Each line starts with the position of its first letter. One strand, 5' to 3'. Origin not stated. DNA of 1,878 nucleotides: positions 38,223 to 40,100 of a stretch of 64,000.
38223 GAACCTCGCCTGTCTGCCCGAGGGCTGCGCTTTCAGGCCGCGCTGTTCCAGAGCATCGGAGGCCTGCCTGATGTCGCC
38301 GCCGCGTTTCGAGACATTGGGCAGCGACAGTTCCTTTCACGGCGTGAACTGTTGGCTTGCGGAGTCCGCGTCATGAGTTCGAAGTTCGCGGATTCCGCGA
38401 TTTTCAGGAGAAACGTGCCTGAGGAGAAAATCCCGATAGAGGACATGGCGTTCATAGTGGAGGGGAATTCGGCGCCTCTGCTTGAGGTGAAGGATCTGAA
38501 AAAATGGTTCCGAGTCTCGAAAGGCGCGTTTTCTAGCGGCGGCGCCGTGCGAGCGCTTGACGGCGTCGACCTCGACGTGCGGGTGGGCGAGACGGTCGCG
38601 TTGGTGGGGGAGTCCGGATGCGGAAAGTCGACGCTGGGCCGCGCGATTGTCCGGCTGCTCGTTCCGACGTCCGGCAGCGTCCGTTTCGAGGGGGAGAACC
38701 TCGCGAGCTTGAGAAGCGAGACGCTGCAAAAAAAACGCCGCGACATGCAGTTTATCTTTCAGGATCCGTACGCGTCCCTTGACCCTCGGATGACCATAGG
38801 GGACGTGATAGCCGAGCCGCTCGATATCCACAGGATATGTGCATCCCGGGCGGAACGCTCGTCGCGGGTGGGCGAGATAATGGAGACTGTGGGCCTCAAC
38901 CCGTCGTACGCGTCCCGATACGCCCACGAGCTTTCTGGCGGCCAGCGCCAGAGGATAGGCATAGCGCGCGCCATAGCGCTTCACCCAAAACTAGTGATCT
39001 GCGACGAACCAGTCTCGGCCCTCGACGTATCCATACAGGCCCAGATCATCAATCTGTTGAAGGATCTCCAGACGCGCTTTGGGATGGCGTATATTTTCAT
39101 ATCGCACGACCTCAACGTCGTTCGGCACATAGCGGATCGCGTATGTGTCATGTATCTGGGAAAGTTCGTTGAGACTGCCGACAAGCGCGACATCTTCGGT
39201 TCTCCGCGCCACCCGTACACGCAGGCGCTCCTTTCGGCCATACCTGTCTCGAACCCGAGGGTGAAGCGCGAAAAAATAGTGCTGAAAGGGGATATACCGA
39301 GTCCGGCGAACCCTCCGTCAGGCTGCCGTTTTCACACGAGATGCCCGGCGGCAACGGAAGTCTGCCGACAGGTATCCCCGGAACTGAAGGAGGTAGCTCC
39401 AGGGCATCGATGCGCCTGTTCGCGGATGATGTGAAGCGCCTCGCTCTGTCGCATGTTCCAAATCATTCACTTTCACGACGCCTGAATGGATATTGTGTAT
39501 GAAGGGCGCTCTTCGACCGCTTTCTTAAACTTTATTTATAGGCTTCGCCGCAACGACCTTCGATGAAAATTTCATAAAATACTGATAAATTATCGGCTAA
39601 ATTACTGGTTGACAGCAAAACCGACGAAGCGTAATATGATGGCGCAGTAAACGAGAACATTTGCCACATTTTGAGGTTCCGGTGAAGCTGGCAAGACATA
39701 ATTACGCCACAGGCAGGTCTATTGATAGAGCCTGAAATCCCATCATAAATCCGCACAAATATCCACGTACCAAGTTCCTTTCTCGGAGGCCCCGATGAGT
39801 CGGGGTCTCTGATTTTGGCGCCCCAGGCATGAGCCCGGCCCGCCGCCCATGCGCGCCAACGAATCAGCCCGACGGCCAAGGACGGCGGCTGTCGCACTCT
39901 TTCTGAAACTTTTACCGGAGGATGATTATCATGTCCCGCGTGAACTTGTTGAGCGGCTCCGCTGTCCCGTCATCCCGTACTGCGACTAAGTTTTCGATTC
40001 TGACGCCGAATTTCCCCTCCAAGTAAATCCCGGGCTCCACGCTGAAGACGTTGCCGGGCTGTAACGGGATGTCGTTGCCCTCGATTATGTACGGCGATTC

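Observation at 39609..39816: Stand-alone promoter-to-terminator unit with no ORF: candidate small RNA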

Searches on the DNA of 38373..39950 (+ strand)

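Call 4: search_rna_families(source=window, start=39400, end=39950, threshold=evalue, max_evalue=10, show_alignments=3)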
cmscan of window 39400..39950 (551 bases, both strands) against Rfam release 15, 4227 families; matches with E-value up to 10: 3.
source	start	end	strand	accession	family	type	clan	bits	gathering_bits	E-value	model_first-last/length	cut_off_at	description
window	39551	39612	+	RF00532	snoMe18S-Um1356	Gene; snRNA; snoRNA; CD-box;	CL00054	19.2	50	4.5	1-86/86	no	Small nucleolar RNA Me18S-Um1356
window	39569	39672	+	RF01440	S_pombe_snR42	Gene; snRNA; snoRNA; HACA-box;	CL00032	15.6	90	3.3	1-208/208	no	small nucleolar RNA snR42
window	39815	39908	+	RF02879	MH_s10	Gene; sRNA;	-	13.8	81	4.3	1-143/143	no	Mesorhizobail RNA 10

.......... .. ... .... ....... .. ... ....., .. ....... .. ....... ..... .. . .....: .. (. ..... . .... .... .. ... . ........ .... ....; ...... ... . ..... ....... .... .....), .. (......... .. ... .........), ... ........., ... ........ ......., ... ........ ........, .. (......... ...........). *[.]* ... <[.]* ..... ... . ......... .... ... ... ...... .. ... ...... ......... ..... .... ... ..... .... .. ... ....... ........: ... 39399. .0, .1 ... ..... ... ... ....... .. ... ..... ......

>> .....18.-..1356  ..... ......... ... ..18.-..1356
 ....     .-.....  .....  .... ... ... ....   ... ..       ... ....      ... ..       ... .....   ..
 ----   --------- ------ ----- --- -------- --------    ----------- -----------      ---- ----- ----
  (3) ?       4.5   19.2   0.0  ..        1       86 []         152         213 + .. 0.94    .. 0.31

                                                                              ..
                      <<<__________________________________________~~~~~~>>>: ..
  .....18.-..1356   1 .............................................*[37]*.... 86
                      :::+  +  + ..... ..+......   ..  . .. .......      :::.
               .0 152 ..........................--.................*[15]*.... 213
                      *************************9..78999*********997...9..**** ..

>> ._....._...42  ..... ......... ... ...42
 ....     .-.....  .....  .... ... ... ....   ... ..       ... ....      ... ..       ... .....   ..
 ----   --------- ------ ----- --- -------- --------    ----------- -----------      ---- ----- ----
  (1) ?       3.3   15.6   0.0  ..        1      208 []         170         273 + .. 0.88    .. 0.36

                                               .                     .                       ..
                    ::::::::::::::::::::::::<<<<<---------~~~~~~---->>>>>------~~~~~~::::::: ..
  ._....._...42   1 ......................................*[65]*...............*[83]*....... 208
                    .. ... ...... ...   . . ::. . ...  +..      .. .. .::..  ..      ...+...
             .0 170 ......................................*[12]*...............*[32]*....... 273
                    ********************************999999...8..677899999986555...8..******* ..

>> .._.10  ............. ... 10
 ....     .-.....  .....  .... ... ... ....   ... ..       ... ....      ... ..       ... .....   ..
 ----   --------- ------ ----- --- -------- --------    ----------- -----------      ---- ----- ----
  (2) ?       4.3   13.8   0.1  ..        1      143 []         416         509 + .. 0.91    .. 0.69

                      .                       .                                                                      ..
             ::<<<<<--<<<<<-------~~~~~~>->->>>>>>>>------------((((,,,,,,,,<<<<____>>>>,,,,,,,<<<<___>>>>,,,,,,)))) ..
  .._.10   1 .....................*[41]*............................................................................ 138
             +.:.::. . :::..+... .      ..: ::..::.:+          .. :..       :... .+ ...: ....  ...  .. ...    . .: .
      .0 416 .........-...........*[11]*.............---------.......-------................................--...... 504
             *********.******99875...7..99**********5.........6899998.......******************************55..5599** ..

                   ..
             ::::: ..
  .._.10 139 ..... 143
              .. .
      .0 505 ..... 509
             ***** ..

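Call 8: search_dna_similar(query=window:39435-39911:+, collection=plasmids, mode=distant, max_rows=30)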
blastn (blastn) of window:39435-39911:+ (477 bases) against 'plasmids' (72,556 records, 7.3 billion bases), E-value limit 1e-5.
No match.
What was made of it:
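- Tried and rejected: PLSDB plasmids with distant blastn gave no match (call 8).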

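Call 48: search_rna_families(source=L043, start=4250, end=4500, threshold=evalue, max_evalue=10)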
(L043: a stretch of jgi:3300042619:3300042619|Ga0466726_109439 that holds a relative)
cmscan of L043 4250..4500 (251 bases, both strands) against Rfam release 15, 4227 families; matches with E-value up to 10: 1.
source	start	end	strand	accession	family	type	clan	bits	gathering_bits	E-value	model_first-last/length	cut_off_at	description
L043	4433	4478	-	RF01962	RMST_1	Gene; lncRNA;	-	12.2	40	1.5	18-61/61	no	Rhabdomyosarcoma 2 associated transcript conserved region 1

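Call 49: search_rna_families(source=L045, start=5420, end=5665, threshold=evalue, max_evalue=10)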
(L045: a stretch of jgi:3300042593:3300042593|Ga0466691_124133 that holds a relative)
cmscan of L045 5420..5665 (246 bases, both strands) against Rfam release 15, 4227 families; matches with E-value up to 10: 2.
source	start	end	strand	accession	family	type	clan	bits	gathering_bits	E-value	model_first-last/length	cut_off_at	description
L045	5431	5547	+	RF01470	rli38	Gene; sRNA;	-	17.1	49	4.5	1-150/150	no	Listeria sRNA rli38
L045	5527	5665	+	RF02709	TeloSII_ncR43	Gene; sRNA;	-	10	298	2.8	1-135/277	3'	TeloSII non coding RNA 43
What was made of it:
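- On 6S RNA (RF00013 and related): No hit at E<=10 in any copy (calls 4, 48, 49).
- Closest known: 6S RNA. Different: No hit to the Rfam 6S models, even at E<=10 (calls 4, 48, 49).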

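Call 79: build_rna_model(alignment_id=A3)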
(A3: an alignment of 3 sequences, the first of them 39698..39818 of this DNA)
Model R1 built from alignment A3 (3 sequences, 129 columns); structure: RNAalifold consensus.
model positions 121; base pairs 20; branch points 1; effective number of sequences 1.31; information 0.59 bits per position. Calibrated on 0.2 Mb of random sequence (short: E-values are rough).
structure used (alignment columns):
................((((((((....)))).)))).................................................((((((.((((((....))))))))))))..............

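Call 80: search_with_rna_model(model_id=R1, source=window, filters=off, max_evalue=10)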
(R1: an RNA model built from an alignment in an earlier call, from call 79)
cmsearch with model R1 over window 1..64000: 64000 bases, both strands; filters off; matches with E-value up to 10: 5.
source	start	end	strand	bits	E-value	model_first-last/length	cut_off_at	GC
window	39699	39819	+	144.4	1.3e-33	1-121/121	no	0.49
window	34086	34113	+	9.9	2.3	86-113/121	no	0.5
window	39786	39809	-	7.8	7.6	88-111/121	no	0.71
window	47245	47265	+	7.7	7.9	16-36/121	no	0.62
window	25025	25055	-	7.6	8.8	1-121/121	no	0.39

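Call 81: search_with_rna_model(model_id=R1, sources=[L001, L002, L019, L020, L021, L040, L041, L042, L043, L044, L045, L046, L047, L048, L049], filters=off, max_evalue=10)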
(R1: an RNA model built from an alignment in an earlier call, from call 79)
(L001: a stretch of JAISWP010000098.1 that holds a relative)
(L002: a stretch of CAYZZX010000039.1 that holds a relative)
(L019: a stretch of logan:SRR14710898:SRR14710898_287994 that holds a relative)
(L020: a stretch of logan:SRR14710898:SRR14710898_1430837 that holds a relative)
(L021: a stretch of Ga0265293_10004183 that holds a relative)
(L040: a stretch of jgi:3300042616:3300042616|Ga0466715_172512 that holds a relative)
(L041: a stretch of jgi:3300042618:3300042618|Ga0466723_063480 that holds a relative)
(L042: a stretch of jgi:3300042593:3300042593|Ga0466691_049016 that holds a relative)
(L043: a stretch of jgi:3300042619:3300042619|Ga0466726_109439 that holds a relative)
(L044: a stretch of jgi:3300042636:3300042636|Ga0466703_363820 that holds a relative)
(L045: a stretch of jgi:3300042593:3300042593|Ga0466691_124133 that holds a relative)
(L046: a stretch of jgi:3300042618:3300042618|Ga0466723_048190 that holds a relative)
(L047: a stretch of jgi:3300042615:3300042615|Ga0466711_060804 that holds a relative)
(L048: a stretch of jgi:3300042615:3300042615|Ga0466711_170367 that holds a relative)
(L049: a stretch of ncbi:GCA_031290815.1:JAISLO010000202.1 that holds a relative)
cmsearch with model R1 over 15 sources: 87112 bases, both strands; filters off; matches with E-value up to 10: 6.
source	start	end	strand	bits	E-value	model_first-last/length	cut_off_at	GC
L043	4360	4480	+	133.2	1e-30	1-121/121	no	0.42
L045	5522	5642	+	131.4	2.9e-30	1-121/121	no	0.5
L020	1640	1723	+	90.3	4.2e-20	1-121/121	no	0.43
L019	4175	4233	-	62.3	3.6e-13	55-113/121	no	0.56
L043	4445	4472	-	15.3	0.14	86-113/121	no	0.61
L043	328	361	+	10.6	2.1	81-113/121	no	0.59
